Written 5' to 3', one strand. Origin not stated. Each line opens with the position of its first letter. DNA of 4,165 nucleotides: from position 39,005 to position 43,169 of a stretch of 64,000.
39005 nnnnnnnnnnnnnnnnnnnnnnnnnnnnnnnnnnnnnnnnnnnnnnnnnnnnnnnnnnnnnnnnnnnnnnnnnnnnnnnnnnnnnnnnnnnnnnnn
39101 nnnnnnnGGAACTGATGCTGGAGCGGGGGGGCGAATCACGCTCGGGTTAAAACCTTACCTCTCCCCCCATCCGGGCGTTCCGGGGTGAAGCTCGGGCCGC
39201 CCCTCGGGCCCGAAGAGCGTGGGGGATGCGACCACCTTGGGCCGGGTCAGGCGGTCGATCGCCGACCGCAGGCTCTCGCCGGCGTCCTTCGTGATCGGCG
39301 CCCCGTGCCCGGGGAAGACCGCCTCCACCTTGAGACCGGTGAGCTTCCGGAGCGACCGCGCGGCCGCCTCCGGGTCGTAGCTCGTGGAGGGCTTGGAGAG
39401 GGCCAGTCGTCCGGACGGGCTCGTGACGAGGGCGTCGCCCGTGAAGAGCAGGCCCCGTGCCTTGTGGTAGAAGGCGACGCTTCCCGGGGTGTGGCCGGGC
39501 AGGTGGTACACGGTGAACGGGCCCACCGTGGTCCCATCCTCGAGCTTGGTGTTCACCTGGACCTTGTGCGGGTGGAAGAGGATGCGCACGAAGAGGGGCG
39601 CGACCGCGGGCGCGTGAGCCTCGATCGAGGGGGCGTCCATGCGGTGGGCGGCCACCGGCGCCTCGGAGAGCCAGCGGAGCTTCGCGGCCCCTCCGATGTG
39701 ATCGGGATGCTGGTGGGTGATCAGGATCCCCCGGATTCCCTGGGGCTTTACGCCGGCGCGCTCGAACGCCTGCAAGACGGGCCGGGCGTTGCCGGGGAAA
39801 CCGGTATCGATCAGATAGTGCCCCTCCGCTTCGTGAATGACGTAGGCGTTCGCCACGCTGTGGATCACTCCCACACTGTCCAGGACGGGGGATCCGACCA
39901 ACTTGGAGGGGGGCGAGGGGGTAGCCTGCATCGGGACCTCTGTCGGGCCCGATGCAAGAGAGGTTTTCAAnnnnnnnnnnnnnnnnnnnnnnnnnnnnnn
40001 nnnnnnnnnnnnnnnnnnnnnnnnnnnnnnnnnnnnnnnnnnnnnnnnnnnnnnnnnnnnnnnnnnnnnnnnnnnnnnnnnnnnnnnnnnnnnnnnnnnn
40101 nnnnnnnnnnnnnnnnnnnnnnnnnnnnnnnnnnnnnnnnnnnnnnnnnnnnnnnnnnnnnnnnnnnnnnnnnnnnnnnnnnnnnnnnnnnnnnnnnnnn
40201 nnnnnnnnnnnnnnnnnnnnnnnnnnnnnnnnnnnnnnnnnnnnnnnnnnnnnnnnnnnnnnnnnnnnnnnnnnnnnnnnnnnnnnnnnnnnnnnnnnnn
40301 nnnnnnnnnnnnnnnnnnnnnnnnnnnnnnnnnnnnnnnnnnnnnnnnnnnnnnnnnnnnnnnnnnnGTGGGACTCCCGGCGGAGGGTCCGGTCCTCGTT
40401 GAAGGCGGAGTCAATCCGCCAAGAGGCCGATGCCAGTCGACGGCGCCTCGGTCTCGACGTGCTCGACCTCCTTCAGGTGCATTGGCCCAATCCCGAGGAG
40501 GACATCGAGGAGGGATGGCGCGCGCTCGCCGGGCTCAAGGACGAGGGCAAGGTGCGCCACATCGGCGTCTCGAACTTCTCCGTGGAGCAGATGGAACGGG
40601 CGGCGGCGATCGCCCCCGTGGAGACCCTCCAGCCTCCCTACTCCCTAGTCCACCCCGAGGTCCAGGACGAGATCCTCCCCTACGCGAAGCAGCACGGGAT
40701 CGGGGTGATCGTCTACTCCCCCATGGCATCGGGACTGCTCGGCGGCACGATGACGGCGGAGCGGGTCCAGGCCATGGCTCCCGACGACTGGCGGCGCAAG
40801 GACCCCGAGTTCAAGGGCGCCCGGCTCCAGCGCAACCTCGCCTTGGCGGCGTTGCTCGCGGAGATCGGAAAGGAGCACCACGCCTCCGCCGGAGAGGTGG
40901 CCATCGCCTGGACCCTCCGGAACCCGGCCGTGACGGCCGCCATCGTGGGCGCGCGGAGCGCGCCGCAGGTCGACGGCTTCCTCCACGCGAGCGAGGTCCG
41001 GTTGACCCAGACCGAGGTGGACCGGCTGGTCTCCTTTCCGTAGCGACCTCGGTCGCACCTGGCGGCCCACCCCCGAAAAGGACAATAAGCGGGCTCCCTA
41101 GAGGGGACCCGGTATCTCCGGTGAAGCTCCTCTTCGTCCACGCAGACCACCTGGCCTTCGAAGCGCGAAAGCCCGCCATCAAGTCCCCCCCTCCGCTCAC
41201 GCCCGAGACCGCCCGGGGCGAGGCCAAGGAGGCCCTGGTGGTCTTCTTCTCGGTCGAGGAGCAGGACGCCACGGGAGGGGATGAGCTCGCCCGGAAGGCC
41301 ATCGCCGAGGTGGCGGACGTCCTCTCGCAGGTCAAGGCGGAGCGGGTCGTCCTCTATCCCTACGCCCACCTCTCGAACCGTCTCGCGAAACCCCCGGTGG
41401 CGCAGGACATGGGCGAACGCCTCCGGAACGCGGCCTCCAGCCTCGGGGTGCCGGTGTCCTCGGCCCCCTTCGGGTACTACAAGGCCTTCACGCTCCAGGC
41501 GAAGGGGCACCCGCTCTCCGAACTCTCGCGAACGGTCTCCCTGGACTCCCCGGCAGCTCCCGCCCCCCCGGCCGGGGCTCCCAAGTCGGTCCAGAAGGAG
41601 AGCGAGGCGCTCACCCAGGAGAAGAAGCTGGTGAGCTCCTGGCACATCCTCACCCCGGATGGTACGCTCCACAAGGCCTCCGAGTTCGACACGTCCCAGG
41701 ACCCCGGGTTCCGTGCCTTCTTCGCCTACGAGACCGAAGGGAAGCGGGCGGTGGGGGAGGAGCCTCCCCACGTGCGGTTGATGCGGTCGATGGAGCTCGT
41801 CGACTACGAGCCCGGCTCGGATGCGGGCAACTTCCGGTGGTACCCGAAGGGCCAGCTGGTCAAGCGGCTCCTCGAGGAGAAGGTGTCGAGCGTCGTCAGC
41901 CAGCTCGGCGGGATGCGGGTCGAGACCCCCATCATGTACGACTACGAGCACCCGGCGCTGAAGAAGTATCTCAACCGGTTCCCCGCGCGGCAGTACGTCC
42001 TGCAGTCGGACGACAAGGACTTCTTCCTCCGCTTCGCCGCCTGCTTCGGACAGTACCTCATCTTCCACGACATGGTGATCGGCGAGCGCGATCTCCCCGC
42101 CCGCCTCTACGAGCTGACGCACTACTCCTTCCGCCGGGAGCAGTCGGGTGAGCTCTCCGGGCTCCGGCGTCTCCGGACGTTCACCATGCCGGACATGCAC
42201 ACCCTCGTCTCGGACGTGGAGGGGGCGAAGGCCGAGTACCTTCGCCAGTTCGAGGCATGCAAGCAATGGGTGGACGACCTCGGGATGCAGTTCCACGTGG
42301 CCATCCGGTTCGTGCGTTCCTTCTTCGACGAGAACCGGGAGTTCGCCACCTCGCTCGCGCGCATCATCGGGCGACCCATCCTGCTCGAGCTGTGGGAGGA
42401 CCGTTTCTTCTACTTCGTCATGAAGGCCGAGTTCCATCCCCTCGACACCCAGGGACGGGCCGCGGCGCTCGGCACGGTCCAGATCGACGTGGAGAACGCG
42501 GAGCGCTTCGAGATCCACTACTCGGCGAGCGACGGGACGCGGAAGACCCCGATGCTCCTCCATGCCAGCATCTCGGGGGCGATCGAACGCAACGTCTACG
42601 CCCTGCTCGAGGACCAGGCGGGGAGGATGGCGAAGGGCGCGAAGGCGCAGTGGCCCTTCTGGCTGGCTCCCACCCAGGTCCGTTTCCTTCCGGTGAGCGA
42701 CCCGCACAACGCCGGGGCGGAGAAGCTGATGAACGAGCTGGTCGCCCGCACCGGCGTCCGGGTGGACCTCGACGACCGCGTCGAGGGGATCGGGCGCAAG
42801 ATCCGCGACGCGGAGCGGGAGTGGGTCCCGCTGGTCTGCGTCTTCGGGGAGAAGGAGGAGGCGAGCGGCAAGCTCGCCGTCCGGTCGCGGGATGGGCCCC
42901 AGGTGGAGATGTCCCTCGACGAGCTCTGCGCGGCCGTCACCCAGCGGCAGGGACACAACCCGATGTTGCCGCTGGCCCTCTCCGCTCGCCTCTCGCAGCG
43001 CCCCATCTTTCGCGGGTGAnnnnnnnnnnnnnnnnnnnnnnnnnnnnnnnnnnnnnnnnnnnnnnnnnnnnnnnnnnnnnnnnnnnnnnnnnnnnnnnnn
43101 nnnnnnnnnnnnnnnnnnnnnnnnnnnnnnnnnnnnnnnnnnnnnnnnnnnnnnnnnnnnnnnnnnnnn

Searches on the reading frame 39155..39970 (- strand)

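Call 64: search_protein_families(library=pfam, proteins=[window:39155-39970:-], max_evalue=0.0001)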
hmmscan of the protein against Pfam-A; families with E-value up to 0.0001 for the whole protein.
window:39155-39970:- (271 aa): 3 families
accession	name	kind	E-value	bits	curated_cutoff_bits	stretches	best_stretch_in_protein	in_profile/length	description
PF00753.33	Lactamase_B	-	2.7e-34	119.3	22.7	1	40-222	6-196/196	Metallo-beta-lactamase superfamily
PF12706.13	Lactamase_B_2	-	1.6e-10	41.4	27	1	52-180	3-143/200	Beta-lactamase superfamily domain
PF19583.5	ODP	-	1.5e-09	38.4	27.2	1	40-181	3-137/194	ODP family beta lactamase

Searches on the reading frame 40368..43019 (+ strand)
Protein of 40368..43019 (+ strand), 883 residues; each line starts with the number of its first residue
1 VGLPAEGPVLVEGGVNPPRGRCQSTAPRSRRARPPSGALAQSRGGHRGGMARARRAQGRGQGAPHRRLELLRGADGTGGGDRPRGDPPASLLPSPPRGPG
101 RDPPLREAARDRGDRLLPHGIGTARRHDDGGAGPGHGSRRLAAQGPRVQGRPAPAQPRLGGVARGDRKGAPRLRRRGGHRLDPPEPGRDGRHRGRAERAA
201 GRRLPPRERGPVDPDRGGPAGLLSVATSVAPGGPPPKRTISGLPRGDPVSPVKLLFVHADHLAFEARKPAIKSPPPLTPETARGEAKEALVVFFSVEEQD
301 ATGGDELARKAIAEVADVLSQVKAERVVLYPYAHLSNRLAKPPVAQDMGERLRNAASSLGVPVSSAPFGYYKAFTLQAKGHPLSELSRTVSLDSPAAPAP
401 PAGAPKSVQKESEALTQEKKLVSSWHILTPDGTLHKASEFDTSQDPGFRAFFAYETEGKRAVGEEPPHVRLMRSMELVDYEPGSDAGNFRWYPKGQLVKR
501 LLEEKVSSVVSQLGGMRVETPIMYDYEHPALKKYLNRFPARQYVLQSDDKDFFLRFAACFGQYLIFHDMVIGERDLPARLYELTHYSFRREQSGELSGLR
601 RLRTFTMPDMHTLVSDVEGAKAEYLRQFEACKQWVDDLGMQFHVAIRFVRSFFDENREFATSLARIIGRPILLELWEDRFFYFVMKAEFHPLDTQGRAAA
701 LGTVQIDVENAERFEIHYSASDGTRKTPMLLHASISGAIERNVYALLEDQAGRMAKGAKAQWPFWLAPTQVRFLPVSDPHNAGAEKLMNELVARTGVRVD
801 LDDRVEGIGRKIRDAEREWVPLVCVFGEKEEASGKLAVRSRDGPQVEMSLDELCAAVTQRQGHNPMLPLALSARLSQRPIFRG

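Call 64: search_protein_families(library=pfam, proteins=[window:40368-43019:+], max_evalue=0.0001)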
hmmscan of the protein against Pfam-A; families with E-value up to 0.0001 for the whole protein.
window:40368-43019:+ (883 aa): 3 families
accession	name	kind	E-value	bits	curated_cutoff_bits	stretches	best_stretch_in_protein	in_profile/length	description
PF08915.16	tRNA-Thr_ED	-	5.7e-41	140.3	30.2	1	253-390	2-137/137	Archaea-specific editing domain of threonyl-tRNA synthetase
PF00587.30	tRNA-synt_2b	-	1.2e-19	71.5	29.3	1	546-749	4-178/179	tRNA synthetase class II core domain (G, H, P, S and T)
PF03129.25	HGTP_anticodon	-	7e-16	58.6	21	1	770-859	1-93/94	Anticodon binding domain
